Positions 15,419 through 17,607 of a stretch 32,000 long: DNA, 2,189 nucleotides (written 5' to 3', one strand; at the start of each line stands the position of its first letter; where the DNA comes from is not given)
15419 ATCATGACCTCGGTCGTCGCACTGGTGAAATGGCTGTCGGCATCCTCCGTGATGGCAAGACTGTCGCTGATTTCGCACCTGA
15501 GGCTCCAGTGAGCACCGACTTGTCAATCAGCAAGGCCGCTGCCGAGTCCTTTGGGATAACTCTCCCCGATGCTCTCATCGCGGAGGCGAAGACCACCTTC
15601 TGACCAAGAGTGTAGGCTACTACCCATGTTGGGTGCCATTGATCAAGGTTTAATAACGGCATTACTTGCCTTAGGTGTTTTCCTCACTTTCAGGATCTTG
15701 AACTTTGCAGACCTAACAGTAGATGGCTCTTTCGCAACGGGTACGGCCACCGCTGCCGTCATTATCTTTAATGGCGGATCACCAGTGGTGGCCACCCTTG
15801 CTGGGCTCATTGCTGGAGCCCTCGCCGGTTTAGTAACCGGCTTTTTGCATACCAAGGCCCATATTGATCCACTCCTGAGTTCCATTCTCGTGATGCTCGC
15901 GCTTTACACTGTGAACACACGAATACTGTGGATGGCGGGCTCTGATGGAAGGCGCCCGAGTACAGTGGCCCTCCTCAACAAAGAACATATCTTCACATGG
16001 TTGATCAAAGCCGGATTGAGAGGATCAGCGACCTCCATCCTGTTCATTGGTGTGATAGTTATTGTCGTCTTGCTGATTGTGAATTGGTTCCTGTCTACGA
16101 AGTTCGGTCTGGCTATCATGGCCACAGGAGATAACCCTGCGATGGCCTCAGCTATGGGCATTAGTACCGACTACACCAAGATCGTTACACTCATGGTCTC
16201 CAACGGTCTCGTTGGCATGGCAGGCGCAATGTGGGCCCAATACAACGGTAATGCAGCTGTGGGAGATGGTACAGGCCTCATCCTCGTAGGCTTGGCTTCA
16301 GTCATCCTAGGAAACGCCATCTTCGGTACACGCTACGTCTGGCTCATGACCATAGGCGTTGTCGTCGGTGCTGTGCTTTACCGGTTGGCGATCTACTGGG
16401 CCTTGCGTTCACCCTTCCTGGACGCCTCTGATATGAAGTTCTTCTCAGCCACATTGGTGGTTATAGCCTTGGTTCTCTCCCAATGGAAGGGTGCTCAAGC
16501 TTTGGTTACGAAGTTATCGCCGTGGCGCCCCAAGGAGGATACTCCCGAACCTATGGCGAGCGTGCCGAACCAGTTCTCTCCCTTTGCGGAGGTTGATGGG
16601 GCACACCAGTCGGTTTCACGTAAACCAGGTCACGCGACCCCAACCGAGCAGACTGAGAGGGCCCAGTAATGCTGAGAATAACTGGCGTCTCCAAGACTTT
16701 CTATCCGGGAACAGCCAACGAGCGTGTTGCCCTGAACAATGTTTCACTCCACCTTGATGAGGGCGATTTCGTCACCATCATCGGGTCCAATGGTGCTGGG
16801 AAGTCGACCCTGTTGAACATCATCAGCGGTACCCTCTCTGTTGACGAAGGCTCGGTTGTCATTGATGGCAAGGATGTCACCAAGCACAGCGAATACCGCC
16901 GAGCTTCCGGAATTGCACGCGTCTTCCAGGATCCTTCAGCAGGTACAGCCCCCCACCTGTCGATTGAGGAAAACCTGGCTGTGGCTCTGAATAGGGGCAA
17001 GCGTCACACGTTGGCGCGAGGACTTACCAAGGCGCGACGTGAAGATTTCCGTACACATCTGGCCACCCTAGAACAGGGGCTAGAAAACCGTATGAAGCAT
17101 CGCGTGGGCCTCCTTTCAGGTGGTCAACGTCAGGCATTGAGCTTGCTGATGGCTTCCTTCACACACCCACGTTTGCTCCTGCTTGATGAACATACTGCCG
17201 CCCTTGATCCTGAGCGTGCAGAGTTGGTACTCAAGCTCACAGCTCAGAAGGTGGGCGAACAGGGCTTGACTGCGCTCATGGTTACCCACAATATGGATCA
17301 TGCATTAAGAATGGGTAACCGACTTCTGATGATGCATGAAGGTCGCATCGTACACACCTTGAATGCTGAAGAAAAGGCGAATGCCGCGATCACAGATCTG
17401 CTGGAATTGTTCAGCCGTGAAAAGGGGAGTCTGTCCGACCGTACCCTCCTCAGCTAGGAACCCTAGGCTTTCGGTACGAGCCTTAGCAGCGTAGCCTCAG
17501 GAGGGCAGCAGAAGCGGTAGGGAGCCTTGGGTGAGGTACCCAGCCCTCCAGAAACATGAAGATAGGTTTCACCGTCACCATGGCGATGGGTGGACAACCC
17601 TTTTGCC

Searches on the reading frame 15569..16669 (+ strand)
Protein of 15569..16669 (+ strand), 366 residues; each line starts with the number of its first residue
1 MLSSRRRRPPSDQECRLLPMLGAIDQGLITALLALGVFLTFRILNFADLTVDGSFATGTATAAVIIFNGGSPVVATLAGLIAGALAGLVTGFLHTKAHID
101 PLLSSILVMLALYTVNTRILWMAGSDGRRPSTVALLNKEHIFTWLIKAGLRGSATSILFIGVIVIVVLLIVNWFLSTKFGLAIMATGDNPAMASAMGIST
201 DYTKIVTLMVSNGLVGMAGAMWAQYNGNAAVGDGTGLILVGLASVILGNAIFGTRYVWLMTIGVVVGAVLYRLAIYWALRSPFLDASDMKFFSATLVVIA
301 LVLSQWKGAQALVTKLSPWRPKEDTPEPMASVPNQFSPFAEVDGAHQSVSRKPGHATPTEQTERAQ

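Call 17: search_protein_families(library=pfam, max_evalue=0.00001, proteins=[window:15569-16669:+])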
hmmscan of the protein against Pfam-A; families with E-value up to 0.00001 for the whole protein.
window:15569-16669:+ (366 aa): 1 family
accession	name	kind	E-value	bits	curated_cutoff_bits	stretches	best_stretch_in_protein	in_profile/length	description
PF02653.21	BPD_transp_2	-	8.7e-29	100.9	26.8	1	25-274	7-242/269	Branched-chain amino acid transport system / permease component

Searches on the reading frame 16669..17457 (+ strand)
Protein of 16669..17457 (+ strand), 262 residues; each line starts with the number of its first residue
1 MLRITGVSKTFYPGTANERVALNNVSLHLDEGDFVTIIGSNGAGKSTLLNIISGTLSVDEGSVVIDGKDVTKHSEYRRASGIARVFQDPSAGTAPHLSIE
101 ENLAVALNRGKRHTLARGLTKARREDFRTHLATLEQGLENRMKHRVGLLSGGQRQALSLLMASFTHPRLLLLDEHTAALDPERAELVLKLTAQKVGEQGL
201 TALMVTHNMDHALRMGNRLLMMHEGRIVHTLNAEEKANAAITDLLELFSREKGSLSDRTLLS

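Call 17: search_protein_families(library=pfam, max_evalue=0.00001, proteins=[window:16669-17457:+])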
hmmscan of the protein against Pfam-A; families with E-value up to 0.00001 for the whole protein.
window:16669-17457:+ (262 aa): 2 families
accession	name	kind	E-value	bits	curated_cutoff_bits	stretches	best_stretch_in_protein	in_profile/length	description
PF00005.33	ABC_tran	-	4.3e-31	108.8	25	1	22-177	1-137/137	ABC transporter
PF02463.25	SMC_N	-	3.3e-09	37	40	1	33-213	25-203/220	RecF/RecN/SMC N terminal domain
